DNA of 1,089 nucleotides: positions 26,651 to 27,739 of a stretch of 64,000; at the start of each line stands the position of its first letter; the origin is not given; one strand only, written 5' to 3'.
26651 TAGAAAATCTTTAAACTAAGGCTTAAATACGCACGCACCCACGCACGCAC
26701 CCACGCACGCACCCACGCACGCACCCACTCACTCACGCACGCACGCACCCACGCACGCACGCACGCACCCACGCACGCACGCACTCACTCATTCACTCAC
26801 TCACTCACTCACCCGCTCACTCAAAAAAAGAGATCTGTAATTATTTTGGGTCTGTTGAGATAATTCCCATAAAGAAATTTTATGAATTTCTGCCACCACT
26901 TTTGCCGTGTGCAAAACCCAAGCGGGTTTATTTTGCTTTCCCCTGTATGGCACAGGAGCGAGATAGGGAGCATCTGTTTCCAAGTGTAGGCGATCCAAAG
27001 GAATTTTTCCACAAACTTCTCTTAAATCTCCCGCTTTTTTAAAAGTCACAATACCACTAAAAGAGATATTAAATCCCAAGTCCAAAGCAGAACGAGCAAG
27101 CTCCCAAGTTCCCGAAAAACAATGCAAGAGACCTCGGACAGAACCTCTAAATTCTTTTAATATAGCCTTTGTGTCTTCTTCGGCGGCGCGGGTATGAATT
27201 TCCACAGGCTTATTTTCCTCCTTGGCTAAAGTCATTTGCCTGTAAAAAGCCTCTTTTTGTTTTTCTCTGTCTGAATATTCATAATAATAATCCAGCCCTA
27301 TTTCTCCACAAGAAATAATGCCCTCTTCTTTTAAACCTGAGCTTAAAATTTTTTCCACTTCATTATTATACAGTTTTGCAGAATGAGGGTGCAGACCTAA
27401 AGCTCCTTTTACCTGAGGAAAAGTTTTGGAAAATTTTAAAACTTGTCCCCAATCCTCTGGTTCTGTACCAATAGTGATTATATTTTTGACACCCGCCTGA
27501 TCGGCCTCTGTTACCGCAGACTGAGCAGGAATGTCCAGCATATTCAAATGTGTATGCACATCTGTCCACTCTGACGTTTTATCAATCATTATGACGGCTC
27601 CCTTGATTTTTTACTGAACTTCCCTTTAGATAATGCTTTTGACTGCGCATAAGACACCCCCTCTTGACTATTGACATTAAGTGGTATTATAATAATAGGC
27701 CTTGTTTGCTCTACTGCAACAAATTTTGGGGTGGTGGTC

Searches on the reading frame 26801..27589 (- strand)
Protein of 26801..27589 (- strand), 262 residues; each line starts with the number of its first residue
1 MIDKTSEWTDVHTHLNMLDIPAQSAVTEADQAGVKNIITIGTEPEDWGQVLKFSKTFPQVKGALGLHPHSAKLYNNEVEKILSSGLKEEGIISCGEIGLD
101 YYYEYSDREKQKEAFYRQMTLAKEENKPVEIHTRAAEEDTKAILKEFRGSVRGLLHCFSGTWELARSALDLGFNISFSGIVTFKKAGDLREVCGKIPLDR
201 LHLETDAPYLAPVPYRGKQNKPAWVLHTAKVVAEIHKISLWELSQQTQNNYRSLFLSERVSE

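Call 56: search_protein_families(library=pfam, proteins=[window:26801-27589:-], max_evalue=0.001)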
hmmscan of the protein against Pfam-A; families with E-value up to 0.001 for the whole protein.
window:26801-27589:- (262 aa): 1 family
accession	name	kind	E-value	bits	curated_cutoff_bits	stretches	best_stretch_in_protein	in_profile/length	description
PF01026.27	TatD_DNase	-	6.3e-75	252.3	27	1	9-255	1-252/253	TatD related DNase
